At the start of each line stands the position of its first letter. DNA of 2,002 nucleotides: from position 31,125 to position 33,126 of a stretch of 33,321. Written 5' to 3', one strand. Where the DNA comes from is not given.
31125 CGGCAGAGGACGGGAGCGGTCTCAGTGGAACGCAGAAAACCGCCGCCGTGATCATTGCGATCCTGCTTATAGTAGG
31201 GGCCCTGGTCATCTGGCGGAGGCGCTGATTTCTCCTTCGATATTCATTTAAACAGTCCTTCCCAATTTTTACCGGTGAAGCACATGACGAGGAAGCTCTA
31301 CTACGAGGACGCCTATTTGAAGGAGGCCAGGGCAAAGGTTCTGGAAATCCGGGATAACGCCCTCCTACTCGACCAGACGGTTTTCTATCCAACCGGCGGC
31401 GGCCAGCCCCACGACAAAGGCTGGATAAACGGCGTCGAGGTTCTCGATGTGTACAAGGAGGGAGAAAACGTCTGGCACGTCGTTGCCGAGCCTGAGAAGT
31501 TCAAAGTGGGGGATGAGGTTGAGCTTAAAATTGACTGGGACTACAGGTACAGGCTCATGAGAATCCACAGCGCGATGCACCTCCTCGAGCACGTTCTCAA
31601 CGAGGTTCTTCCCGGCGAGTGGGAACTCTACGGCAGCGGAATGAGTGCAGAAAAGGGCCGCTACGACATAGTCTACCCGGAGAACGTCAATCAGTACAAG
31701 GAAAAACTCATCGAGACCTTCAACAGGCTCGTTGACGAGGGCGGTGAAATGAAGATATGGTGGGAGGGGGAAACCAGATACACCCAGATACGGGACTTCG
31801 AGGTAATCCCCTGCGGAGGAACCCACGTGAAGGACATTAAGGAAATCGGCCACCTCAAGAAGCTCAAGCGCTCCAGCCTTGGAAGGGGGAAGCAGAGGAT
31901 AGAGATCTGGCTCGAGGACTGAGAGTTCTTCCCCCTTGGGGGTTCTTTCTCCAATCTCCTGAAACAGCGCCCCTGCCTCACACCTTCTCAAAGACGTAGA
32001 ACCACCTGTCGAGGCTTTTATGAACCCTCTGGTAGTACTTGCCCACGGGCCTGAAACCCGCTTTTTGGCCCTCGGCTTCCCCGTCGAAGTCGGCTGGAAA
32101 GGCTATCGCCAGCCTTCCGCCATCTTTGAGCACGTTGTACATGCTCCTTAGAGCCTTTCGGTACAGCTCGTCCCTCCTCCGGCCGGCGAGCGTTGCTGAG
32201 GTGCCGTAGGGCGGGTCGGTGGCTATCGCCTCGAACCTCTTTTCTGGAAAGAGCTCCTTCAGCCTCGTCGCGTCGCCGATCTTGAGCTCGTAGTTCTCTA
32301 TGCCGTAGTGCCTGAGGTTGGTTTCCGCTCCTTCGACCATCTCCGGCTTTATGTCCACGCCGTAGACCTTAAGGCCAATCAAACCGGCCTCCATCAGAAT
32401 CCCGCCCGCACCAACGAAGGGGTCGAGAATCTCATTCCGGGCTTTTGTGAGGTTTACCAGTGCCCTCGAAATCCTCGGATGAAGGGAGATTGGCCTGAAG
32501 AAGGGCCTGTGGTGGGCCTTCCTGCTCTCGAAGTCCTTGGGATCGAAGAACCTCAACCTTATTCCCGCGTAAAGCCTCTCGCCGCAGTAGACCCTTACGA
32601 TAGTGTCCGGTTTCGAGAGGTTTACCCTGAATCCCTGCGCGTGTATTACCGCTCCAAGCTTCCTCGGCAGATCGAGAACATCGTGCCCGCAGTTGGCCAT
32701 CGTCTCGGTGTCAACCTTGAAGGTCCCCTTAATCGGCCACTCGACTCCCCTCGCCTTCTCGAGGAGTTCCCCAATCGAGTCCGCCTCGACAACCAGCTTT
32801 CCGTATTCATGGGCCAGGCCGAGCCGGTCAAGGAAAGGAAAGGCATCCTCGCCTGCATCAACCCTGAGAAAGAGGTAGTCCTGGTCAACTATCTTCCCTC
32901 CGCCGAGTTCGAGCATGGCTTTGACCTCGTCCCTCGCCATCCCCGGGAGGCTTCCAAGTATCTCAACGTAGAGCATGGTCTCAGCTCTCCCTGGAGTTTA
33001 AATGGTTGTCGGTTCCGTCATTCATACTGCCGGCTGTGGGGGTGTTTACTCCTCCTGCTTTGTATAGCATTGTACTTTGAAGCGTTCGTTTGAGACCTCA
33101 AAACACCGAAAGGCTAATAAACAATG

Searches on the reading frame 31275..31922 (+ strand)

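Call 60: search_protein_families(library=pfam, proteins=[window:31275-31922:+], max_evalue=0.00001)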
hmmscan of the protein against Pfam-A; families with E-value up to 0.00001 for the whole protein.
window:31275-31922:+ (215 aa): 2 families
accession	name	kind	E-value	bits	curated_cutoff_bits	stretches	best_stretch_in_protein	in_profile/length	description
PF01411.24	tRNA-synt_2c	-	1.9e-13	50.2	30.3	1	16-89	473-551/552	tRNA synthetases class II (A)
PF07973.19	tRNA_SAD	-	1.6e-10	41.2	24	1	171-210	5-44/44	Threonyl and Alanyl tRNA synthetase second additional domain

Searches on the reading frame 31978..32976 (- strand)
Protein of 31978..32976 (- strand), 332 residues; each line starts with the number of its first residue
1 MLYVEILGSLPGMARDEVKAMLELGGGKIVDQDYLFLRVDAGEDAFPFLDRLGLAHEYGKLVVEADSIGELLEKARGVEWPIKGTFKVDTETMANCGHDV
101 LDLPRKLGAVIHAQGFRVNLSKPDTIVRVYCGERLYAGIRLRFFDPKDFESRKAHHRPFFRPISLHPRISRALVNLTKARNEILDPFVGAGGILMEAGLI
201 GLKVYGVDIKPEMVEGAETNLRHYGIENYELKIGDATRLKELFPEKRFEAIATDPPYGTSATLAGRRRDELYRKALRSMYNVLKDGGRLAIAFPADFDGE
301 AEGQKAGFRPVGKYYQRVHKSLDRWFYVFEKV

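Call 60: search_protein_families(library=pfam, proteins=[window:31978-32976:-], max_evalue=0.00001)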
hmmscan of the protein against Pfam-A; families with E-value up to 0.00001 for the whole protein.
window:31978-32976:- (332 aa): 7 families
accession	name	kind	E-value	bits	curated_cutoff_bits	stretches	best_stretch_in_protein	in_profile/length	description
PF01170.24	UPF0020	-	1.1e-27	97.5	22.3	1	156-300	3-173/197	RMKL-like, methyltransferase domain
PF13847.12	Methyltransf_31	-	3.6e-13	49.9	27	1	180-294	4-112/145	Methyltransferase domain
PF13649.12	Methyltransf_25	-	9.8e-09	36.2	27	1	183-287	1-97/97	Methyltransferase domain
PF02384.22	N6_Mtase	-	1.4e-07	31.6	20.4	1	159-275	28-153/311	N-6 DNA Methylase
PF08241.18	Methyltransf_11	-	3.7e-07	31.1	21.2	1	188-291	5-95/95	Methyltransferase domain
PF01555.25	N6_N4_Mtase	-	4.2e-07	30.6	26.7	0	171-217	173-219/221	DNA methylase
PF09445.16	Methyltransf_15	-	2.1e-06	27.8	22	1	181-258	2-82/165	RNA cap guanine-N2 methyltransferase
